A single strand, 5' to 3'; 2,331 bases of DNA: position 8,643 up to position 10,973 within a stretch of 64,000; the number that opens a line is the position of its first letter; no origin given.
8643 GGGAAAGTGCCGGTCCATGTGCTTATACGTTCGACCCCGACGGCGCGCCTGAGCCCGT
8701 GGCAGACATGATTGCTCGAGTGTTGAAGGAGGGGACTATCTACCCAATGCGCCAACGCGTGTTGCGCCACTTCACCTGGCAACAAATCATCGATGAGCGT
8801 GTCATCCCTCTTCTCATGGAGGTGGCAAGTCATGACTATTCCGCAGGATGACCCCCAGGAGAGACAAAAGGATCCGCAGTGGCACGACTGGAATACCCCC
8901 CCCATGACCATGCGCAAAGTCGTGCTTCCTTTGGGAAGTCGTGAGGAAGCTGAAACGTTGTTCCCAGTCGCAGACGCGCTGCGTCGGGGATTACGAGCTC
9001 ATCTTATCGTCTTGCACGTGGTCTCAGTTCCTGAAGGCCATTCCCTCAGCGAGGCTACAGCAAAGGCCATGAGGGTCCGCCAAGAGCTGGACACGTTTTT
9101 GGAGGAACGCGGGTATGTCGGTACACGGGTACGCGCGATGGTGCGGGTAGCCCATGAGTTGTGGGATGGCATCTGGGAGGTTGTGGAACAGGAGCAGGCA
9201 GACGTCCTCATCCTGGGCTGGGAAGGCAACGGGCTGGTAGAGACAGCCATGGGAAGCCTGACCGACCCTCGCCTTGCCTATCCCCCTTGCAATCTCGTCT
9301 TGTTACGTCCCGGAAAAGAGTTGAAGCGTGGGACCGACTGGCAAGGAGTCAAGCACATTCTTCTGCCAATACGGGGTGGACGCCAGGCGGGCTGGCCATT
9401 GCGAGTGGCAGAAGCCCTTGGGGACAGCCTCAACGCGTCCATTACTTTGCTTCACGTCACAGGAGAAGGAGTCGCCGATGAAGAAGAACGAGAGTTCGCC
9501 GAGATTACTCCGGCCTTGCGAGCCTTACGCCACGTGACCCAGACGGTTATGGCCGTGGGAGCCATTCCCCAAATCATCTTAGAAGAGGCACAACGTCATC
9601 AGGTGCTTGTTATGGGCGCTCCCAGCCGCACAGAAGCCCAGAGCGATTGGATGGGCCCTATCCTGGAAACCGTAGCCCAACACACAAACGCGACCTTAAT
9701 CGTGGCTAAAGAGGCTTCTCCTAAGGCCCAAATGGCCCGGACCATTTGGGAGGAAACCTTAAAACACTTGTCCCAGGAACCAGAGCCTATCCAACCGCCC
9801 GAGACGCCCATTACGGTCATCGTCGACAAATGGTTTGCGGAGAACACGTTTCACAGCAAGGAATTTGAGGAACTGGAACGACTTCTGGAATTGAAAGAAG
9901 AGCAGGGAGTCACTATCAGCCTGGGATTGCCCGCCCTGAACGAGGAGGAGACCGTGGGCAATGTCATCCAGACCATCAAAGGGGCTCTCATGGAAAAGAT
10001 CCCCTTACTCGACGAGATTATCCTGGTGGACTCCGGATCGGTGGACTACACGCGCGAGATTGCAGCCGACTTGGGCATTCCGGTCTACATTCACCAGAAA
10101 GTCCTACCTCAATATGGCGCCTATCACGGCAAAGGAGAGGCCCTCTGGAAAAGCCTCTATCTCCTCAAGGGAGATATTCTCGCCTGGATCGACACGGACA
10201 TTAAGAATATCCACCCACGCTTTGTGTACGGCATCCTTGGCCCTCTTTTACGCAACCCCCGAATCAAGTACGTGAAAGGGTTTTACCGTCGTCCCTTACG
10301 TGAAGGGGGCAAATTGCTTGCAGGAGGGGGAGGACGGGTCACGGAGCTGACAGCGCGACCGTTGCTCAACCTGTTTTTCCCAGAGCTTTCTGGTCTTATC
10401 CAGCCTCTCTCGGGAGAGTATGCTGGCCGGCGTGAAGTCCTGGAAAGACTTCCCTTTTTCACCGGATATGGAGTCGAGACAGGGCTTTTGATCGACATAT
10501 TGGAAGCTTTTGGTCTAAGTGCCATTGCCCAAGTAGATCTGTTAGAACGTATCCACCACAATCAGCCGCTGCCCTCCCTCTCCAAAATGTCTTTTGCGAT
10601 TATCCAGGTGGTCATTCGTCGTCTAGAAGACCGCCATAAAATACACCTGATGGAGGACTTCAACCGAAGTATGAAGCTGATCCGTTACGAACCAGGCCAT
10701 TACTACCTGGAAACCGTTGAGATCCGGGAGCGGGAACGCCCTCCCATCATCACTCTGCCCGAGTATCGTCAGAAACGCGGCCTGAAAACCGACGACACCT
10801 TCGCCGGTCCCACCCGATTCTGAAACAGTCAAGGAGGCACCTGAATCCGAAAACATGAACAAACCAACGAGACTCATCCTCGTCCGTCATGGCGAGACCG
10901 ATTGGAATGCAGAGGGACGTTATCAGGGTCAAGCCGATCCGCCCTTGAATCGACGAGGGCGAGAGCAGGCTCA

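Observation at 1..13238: Single co-directional cluster for import, synthesis, extension and phosphorolysis of glucosylglycerate-type solutes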

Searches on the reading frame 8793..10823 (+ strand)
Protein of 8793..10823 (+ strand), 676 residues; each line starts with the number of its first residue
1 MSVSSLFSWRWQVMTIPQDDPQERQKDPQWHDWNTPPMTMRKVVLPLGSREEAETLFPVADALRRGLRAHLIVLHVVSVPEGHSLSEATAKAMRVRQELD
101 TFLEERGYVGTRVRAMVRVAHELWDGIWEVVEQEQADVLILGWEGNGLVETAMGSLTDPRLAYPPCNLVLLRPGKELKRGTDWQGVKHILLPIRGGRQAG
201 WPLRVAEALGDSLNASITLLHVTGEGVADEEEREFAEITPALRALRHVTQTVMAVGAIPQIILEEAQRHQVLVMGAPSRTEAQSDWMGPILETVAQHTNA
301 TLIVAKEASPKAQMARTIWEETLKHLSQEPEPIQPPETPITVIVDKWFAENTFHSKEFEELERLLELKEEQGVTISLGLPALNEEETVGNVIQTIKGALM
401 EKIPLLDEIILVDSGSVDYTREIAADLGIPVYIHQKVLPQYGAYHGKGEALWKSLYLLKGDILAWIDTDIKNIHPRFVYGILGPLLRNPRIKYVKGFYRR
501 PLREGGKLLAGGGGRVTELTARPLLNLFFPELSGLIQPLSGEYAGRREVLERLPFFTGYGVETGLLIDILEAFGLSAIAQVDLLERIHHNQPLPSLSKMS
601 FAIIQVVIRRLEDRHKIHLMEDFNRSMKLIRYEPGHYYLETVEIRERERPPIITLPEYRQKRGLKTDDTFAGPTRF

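Call 4: search_protein_families(library=pfam, proteins=[window:8793-10823:+], max_evalue=0.01)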
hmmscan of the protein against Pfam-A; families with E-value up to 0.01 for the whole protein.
window:8793-10823:+ (676 aa): 2 families
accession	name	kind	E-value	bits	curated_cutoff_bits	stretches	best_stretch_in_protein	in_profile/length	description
PF00582.32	Usp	-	5.5e-16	59.8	24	2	40-171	1-140/141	Universal stress protein family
PF00535.33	Glycos_transf_2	-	2.3e-09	37.9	23.3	1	377-470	2-89/168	Glycosyl transferase family 2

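Call 5: search_protein_families(library=ncbifam, proteins=[window:8793-10823:+], max_evalue=0.01)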
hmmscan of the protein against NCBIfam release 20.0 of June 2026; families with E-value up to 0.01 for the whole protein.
window:8793-10823:+ (676 aa): 5 families
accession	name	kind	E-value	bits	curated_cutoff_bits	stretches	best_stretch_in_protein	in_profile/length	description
NF010496.0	PRK13915.1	equivalog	1.2e-113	379.3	262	1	344-655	5-305/307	glucosyl-3-phosphoglycerate synthase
TIGR04182.1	glyco_TIGR04182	equivalog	4e-08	33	325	1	379-487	6-99/293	S-layer glycoprotein N-glycosyltransferase AglJ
NF040724.1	GpgS_Meth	equivalog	2.9e-07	29.6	700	1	443-629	118-318/402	glucosyl-3-phosphoglycerate synthase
TIGR03937.1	PgaC_IcaA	equivalog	4.8e-06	25.8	422.3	1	357-496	29-161/407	poly-beta-1,6-N-acetyl-D-glucosamine synthase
TIGR04283.1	glyco_like_mftF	equivalog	0.00012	21.8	182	1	376-435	2-57/221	TIGR04283 family arsenosugar biosynthesis glycosyltransferase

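Call 8: search_solved_structures(query=window:8793-10823:+, max_evalue=0.00001, show_alignments=1)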
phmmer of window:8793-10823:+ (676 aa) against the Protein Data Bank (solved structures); distinct sequences matched with E-value up to 0.00001: 7.
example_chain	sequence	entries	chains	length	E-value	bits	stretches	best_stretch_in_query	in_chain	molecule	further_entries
3f1y_A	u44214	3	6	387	4.4e-78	266.4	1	345-620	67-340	Mannosyl-3-phosphoglycerate synthase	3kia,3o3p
7pdo_A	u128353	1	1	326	5.2e-66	226.5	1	344-610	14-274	Glucosyl-3-phosphoglycerate synthase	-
7p5l_A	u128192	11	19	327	5.3e-66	226.5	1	344-610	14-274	Glucosyl-3-phosphoglycerate synthase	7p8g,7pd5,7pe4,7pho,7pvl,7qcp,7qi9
3ckj_A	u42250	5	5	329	2.7e-63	217.5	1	345-610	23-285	Putative uncharacterized protein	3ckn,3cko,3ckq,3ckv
4y6n_A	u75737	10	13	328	1.5e-62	215.1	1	370-610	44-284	Glucosyl-3-phosphoglycerate synthase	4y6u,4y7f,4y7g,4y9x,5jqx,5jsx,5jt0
3e25_A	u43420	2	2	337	1.6e-62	215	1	370-610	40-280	Putative uncharacterized protein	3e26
4ddz_A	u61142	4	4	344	1.7e-62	214.9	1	370-610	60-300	GLUCOSYL-3-PHOSPHOGLYCERATE SYNTHASE (GpgS) | Glucosyl-3-phosphoglycerate synthase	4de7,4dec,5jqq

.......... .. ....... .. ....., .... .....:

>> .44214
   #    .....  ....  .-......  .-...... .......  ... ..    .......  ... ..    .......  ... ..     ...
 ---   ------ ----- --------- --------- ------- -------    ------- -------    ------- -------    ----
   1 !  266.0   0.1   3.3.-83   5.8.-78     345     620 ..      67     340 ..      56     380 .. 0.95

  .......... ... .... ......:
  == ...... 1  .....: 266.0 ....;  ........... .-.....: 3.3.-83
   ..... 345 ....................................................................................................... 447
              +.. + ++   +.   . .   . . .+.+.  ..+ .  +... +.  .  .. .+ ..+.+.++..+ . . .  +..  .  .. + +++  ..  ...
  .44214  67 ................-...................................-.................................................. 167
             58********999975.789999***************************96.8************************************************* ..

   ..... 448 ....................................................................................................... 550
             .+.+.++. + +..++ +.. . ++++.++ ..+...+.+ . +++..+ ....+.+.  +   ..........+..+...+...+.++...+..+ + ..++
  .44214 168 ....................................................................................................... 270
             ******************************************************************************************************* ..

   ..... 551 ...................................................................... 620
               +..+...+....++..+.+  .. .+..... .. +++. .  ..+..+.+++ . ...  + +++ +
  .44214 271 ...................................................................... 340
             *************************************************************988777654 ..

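Call 56: find_homologous_proteins(query=window:8832-10823:+, max_evalue=1e-20)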
Query window:8832-10823:+ (663 aa): 5187 proteins with E <= 1e-20 among 8000 candidates; the best 120 are listed.
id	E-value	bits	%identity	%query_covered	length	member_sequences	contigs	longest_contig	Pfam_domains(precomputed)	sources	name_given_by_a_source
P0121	0.0e+0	1499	100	100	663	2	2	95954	PF00535.33,PF00582.33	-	-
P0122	0.0e+0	1022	72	96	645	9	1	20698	PF00535.33,PF00582.33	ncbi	-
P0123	0.0e+0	1015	72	95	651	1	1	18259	PF00535.33,PF00582.33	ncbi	-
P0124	2.5e-297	1006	70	97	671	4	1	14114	PF00535.33,PF00582.33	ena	-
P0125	1.0e-289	981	70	95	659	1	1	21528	PF00535.33,PF00582.33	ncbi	-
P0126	1.3e-283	960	66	97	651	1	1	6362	PF00535.33,PF00582.33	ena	-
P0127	5.4e-283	958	69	95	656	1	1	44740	PF00535.33,PF00582.33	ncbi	-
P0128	5.6e-283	958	68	94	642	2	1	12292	PF00535.33,PF00582.33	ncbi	-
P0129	1.1e-282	957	67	97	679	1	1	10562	PF00535.33,PF00582.33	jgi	-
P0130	2.7e-281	953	67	96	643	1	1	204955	PF00535.33,PF00582.33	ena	-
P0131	1.9e-279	947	67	97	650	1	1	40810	PF00535.33,PF00582.33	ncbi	-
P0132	4.9e-279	945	69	92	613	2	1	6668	PF00535.33,PF00582.33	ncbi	-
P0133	2.1e-276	937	67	96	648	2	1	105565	PF00535.33,PF00582.33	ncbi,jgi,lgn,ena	-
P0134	5.2e-276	935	65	97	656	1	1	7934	PF00535.33,PF00582.33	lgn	-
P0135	1.8e-272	924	66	97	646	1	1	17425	PF00535.33,PF00582.33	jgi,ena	-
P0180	3.2e-240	817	59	94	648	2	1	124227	PF00535.33,PF00582.33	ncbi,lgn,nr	ncbi:MAG: glucosyl-3-phosphoglycerate synthase [Anaerolineales bacterium]|nr:glucosyl-3-phosphoglyce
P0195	9.7e-235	799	58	94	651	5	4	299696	PF00535.33,PF00582.33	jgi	jgi:glycosyltransferase involved in cell wall biosynthesis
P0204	1.0e-233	796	58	94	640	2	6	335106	PF00535.33,PF00582.33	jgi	jgi:hypothetical protein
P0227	1.4e-229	782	57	95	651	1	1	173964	PF00535.33,PF00582.33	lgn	-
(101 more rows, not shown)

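Call 57: find_encoding_contigs(protein=P0130, flank=9000, max_places=1)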
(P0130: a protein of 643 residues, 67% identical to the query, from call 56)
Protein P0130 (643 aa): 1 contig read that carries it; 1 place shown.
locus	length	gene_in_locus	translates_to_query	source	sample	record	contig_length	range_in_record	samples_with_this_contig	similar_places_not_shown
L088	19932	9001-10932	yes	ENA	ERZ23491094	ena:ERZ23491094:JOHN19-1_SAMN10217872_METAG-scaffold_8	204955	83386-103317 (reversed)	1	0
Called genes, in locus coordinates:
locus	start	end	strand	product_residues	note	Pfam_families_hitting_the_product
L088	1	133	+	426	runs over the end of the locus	PF01594:AI-2E_transport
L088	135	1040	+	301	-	PF00106:adh_short, PF13561:adh_short_C2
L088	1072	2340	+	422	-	PF09861:Lar_N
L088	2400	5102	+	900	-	PF04932:Wzy_C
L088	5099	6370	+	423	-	PF00534:Glycos_transf_1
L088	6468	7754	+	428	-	PF13692:Glyco_trans_1_4 (faint), PF00534:Glycos_transf_1 (weak)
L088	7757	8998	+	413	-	PF13439:Glyco_transf_4, PF13579:Glyco_trans_4_4 (faint), PF20706:GT4-conflict (faint), PF00534:Glycos_transf_1, PF13692:Glyco_trans_1_4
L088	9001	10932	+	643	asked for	PF00582:Usp, PF00535:Glycos_transf_2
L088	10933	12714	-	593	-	PF01590:GAF, PF13185:GAF_2, PF13492:GAF_3 (weak), PF00512:HisKA, PF02518:HATPase_c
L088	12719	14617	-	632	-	PF02730:AFOR_N, PF01314:AFOR_C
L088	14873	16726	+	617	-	PF02730:AFOR_N, PF01314:AFOR_C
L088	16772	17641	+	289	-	PF01048:PNP_UDP_1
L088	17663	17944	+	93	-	-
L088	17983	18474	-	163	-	PF01750:HycI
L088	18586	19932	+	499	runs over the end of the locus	-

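Call 58: find_encoding_contigs(protein=P0180, flank=9000, max_places=1)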
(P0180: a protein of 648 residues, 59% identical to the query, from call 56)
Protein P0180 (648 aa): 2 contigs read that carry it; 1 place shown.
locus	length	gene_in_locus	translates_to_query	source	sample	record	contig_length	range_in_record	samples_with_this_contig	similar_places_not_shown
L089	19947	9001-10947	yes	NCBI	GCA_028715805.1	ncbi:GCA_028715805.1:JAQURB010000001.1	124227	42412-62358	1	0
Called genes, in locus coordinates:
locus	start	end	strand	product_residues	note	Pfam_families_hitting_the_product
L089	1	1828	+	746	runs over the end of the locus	PF00580:UvrD-helicase, PF13245:AAA_19 (weak), PF13361:UvrD_C, PF13538:UvrD_C_2 (faint)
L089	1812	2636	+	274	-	PF12705:PDDEXK_1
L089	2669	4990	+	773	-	PF01368:DHH, PF02272:DHHA1, PF17768:RecJ_OB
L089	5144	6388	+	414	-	PF00534:Glycos_transf_1 (weak)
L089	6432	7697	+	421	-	PF00534:Glycos_transf_1 (faint)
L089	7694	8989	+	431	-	PF13439:Glyco_transf_4, PF00534:Glycos_transf_1, PF13692:Glyco_trans_1_4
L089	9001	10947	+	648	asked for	PF00582:Usp (faint), PF00535:Glycos_transf_2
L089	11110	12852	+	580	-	PF00128:Alpha-amylase, PF22157:SupH-like_C (faint), PF16657:Malt_amylase_C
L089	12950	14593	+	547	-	PF02310:B12-binding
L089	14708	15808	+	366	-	PF01210:NAD_Gly3P_dh_N, PF02558:ApbA, PF02826:2-Hacid_dh_C (faint), PF03446:NAD_binding_2, PF03807:F420_oxidored, PF02317:Octopine_DH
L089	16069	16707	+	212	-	PF23473:LysM3_LYK4_5 (weak), PF01476:LysM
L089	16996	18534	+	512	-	PF07837:FTCD_N, PF02971:FTCD, PF04961:FTCD_C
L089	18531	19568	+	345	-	PF01551:Peptidase_M23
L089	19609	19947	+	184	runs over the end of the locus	PF22769:DCD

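Call 59: find_encoding_contigs(protein=P0195, flank=9000, max_places=1)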
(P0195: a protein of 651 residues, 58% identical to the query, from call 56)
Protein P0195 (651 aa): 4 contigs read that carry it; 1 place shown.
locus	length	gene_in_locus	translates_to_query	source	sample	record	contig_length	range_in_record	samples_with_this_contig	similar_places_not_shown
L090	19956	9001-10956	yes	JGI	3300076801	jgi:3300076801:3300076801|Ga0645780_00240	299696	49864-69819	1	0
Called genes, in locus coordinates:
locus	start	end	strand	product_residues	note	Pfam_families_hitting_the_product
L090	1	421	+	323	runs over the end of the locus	PF00248:Aldo_ket_red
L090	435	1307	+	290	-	PF00149:Metallophos, PF12850:Metallophos_2 (weak)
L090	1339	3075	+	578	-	PF14716:HHH_8, PF00633:HHH (faint), PF14520:HHH_5 (weak), PF14791:DNA_pol_B_thumb, PF02811:PHP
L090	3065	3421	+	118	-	PF01253:SUI1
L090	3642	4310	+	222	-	-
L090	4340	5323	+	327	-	-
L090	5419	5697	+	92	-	PF13783:DUF4177 (weak)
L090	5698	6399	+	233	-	PF02586:SRAP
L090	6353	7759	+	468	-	PF13692:Glyco_trans_1_4 (faint), PF00534:Glycos_transf_1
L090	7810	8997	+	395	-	PF13439:Glyco_transf_4 (weak), PF20706:GT4-conflict, PF00534:Glycos_transf_1, PF13692:Glyco_trans_1_4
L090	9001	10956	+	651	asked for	PF00582:Usp (weak), PF00535:Glycos_transf_2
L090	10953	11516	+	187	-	PF00300:His_Phos_1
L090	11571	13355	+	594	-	PF00128:Alpha-amylase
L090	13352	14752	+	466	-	PF13660:DUF4147, PF05161:MOFRL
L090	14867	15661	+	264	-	PF01887:SAM_HAT_N, PF20257:SAM_HAT_C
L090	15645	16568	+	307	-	PF13353:Fer4_12 (weak), PF04055:Radical_SAM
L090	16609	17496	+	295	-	PF02129:Peptidase_S15, PF12740:PETase (weak), PF12697:Abhydrolase_6 (weak), PF00326:Peptidase_S9 (weak), PF01738:DLH (weak), PF05448:AXE1 (weak), PF08840:BAAT_C (weak)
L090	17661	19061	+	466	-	PF06782:UPF0236 (faint)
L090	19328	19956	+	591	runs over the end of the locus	PF00587:tRNA-synt_2b, PF04073:tRNA_edit, PF03129:HGTP_anticodon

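Call 60: find_encoding_contigs(protein=P0204, flank=9000, max_places=1)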
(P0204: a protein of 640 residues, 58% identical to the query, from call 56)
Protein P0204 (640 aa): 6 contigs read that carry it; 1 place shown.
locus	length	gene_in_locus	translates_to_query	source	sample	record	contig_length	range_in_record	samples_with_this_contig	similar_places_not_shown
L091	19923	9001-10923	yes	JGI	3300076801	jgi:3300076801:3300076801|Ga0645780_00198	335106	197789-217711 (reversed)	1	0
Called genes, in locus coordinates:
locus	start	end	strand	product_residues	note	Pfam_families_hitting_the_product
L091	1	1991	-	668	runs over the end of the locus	PF00456:Transketolase_N, PF02779:Transket_pyr, PF22613:Transketolase_C_1, PF02780:Transketolase_C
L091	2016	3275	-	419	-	PF00923:TAL_FSA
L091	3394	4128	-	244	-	PF00392:GntR, PF07702:UTRA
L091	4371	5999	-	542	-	PF07969:Amidohydro_3, PF01979:Amidohydro_1 (faint), PF07969:Amidohydro_3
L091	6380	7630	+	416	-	PF00534:Glycos_transf_1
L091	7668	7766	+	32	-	-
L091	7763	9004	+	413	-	PF13439:Glyco_transf_4, PF20706:GT4-conflict (weak), PF00534:Glycos_transf_1, PF13692:Glyco_trans_1_4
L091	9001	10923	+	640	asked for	PF00582:Usp (faint), PF00535:Glycos_transf_2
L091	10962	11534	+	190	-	PF00300:His_Phos_1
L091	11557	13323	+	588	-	PF00128:Alpha-amylase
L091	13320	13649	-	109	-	PF05437:AzlD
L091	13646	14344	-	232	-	PF03591:AzlC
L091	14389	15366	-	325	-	PF13527:Acetyltransf_9, PF00583:Acetyltransf_1, PF13673:Acetyltransf_10, PF12746:GNAT_acetyltran (faint), PF13508:Acetyltransf_7, PF08445:FR47, PF24553:Rv0428c_C (weak)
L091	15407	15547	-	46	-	-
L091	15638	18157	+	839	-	PF02861:Clp_N, PF23569:NBD_SMAX1 (weak), PF00004:AAA, PF17871:AAA_lid_9, PF07724:AAA_2, PF00004:AAA, PF07728:AAA_5, PF10431:ClpB_D2-small, +7 more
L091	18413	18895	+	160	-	PF00027:cNMP_binding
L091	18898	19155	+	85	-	PF01106:NifU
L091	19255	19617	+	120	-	-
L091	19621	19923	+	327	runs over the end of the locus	PF01699:Na_Ca_ex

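Call 61: find_encoding_contigs(protein=P0227, flank=9000, max_places=1)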
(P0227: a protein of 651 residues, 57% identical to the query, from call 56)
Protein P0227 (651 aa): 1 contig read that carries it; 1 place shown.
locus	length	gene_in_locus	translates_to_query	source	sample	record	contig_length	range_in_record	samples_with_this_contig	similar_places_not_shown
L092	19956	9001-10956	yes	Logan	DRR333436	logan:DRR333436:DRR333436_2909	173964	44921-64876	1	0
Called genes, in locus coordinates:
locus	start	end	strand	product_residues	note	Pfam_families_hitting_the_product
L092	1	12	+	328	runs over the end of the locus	PF00685:Sulfotransfer_1, PF13469:Sulfotransfer_3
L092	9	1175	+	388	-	PF00534:Glycos_transf_1 (weak), PF13692:Glyco_trans_1_4, PF13524:Glyco_trans_1_2 (weak)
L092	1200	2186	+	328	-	PF02826:2-Hacid_dh_C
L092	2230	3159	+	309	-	PF00149:Metallophos, PF12850:Metallophos_2 (weak)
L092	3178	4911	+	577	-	PF14716:HHH_8, PF14520:HHH_5 (faint), PF00633:HHH (faint), PF11731:Cdd1 (faint), PF14791:DNA_pol_B_thumb, PF02811:PHP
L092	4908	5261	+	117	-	PF01253:SUI1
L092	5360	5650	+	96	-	-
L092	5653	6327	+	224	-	PF02586:SRAP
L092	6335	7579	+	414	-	PF13692:Glyco_trans_1_4 (faint), PF00534:Glycos_transf_1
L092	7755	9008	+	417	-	PF13439:Glyco_transf_4, PF00534:Glycos_transf_1, PF13692:Glyco_trans_1_4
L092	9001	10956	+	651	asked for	PF00582:Usp, PF00535:Glycos_transf_2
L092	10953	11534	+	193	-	PF00300:His_Phos_1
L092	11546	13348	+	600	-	PF00128:Alpha-amylase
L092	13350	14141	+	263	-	PF01887:SAM_HAT_N, PF20257:SAM_HAT_C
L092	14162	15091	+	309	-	PF04055:Radical_SAM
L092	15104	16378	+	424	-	PF00437:T2SSE, PF27713:UCP018868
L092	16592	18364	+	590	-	PF00587:tRNA-synt_2b, PF04073:tRNA_edit, PF03129:HGTP_anticodon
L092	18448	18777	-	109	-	PF14864:Alkyl_sulf_C (weak), PF02036:SCP2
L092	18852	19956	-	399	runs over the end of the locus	PF00108:Thiolase_N, PF00109:ketoacyl-synt (faint), PF02803:Thiolase_C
